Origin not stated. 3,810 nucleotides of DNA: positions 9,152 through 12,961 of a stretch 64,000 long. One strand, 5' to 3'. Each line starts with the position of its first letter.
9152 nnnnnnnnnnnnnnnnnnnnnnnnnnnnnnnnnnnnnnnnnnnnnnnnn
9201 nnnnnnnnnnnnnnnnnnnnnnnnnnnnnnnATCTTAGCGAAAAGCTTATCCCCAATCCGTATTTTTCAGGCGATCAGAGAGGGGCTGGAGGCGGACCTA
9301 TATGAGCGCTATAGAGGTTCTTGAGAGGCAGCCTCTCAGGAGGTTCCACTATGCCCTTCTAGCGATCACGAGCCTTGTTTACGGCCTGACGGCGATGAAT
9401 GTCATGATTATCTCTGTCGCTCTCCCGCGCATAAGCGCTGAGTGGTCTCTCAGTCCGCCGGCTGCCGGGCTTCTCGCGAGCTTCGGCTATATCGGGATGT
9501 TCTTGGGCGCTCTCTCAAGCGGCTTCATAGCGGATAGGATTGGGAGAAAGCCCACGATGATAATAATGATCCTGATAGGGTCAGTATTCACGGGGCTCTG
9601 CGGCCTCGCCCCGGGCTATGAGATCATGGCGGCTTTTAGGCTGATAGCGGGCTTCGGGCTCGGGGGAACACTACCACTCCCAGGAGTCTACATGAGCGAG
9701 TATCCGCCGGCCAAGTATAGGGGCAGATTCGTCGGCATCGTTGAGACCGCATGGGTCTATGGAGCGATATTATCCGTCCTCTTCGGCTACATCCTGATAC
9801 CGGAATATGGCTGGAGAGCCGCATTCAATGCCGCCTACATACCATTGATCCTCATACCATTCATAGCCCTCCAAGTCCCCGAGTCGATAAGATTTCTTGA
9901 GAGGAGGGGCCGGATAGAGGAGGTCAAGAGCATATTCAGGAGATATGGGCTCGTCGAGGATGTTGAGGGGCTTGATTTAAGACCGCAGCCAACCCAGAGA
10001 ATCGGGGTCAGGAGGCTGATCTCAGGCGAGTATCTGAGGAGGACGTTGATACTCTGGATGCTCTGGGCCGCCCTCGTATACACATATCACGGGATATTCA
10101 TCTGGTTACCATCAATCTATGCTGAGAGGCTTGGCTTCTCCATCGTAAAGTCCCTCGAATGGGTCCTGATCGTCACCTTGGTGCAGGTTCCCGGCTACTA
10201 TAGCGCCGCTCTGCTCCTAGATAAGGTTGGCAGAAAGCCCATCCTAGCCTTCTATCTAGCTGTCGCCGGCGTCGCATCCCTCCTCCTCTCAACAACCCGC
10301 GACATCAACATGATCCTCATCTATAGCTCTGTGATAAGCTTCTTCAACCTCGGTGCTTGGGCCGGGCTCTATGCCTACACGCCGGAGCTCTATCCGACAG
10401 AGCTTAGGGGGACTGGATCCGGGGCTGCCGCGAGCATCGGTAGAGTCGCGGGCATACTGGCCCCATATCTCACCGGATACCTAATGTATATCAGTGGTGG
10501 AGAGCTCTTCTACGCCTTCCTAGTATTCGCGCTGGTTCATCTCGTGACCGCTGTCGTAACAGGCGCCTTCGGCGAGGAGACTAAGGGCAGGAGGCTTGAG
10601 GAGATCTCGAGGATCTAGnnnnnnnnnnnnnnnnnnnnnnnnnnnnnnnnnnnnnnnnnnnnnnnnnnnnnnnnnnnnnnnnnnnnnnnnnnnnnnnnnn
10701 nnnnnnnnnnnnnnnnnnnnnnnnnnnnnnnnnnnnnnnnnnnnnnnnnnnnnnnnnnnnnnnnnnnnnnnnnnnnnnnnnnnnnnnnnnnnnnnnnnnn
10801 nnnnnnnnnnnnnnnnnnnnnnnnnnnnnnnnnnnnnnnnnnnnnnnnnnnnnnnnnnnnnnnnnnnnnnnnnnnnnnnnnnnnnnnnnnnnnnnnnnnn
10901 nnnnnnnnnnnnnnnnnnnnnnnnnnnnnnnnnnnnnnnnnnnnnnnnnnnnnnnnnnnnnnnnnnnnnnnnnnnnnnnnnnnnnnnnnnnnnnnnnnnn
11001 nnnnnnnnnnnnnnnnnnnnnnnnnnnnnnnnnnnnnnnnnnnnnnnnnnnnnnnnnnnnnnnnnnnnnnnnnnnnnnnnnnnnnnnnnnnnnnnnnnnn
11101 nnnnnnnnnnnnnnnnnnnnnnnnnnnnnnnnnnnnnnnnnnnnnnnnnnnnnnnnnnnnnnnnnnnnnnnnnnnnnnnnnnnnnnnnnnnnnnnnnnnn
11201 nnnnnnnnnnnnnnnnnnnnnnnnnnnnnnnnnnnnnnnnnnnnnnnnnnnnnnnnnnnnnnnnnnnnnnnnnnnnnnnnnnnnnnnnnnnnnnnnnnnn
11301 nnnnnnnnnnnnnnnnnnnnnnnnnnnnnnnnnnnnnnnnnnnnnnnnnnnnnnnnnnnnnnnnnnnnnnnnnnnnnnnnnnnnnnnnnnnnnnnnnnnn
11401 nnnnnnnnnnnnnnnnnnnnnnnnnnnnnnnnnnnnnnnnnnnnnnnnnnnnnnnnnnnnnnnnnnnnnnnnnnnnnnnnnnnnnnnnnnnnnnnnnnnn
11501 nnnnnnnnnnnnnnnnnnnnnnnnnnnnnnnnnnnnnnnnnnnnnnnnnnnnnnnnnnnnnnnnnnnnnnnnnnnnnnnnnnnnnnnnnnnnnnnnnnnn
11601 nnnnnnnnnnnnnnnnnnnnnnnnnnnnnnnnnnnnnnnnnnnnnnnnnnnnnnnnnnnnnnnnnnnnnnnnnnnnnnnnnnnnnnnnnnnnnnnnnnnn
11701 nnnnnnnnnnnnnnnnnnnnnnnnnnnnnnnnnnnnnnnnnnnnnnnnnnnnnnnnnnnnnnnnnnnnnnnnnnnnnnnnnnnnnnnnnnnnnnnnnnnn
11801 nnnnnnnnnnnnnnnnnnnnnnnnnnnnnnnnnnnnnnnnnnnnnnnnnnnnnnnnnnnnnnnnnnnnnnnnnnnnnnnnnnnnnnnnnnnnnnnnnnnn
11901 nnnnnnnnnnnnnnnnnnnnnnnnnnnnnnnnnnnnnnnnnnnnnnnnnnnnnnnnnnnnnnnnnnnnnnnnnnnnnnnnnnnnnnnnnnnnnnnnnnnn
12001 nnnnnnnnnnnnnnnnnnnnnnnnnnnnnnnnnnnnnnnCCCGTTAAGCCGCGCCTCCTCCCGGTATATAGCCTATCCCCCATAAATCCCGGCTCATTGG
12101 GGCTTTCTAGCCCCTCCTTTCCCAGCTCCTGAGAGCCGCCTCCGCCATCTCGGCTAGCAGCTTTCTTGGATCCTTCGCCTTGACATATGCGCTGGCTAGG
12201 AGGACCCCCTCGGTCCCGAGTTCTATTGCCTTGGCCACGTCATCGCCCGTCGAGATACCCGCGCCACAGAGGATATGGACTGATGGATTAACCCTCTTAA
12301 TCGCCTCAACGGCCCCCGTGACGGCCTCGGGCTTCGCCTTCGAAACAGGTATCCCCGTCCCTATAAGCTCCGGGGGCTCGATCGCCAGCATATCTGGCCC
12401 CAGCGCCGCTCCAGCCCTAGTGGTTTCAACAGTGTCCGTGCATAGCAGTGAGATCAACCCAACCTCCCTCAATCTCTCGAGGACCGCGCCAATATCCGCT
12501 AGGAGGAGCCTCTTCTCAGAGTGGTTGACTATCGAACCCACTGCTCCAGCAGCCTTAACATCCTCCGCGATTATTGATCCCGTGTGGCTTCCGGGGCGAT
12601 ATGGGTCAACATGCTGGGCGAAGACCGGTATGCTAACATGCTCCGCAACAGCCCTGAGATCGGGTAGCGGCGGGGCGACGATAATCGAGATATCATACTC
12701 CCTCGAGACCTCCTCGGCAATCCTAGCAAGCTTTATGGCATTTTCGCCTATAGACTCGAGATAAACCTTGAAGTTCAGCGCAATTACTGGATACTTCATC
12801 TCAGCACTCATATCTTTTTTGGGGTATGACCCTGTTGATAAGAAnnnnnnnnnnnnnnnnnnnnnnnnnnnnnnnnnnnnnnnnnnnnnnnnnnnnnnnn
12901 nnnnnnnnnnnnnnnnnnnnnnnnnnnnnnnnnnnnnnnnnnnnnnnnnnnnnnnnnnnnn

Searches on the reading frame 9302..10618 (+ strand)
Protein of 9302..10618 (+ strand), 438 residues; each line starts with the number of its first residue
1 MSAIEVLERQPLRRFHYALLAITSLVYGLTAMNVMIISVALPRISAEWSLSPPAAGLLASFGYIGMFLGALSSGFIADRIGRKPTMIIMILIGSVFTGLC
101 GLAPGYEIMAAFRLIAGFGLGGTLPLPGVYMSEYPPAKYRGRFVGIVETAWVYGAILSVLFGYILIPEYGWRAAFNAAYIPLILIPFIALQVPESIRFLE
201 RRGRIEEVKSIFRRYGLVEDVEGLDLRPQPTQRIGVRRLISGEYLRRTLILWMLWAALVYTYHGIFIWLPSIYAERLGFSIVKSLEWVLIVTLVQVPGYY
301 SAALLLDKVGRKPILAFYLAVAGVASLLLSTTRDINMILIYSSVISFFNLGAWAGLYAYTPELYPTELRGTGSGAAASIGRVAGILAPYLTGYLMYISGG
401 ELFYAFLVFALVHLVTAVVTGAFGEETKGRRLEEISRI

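Call 17: search_protein_families(library=pfam, proteins=[window:9302-10618:+], max_evalue=0.0001)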
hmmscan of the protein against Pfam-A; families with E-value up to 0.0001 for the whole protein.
window:9302-10618:+ (438 aa): 3 families
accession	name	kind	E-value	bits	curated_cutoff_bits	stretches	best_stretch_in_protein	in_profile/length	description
PF07690.21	MFS_1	-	3.3e-55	187.9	33.4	2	24-388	2-347/347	Major Facilitator Superfamily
PF00083.30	Sugar_tr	-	8.8e-50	170.3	22.3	1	54-437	47-450/452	Sugar (and other) transporter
PF12832.13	MFS_1_like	-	6.5e-05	22.6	25.2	0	50-384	31-350/373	MFS_1 like family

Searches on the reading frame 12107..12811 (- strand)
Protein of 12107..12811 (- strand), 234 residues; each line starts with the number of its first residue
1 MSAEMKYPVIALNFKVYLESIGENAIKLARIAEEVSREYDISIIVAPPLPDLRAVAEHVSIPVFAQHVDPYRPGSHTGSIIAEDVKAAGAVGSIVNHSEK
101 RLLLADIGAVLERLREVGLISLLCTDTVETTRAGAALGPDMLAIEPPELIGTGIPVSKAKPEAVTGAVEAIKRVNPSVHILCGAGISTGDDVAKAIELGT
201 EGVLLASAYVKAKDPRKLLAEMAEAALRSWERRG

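Call 18: search_protein_families(library=pfam, proteins=[window:12107-12811:-], max_evalue=0.0001)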
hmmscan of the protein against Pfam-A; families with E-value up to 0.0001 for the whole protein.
window:12107-12811:- (234 aa): 3 families
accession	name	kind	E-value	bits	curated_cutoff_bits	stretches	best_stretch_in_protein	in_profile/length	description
PF00121.24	TIM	-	6e-43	147.5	20.1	1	8-219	1-242/245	Triosephosphate isomerase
PF05690.20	ThiG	-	5.2e-08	33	23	1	171-225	170-223/247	Thiazole biosynthesis protein ThiG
PF03060.21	NMO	-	2.1e-05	24.5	28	1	110-214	128-230/331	Nitronate monooxygenase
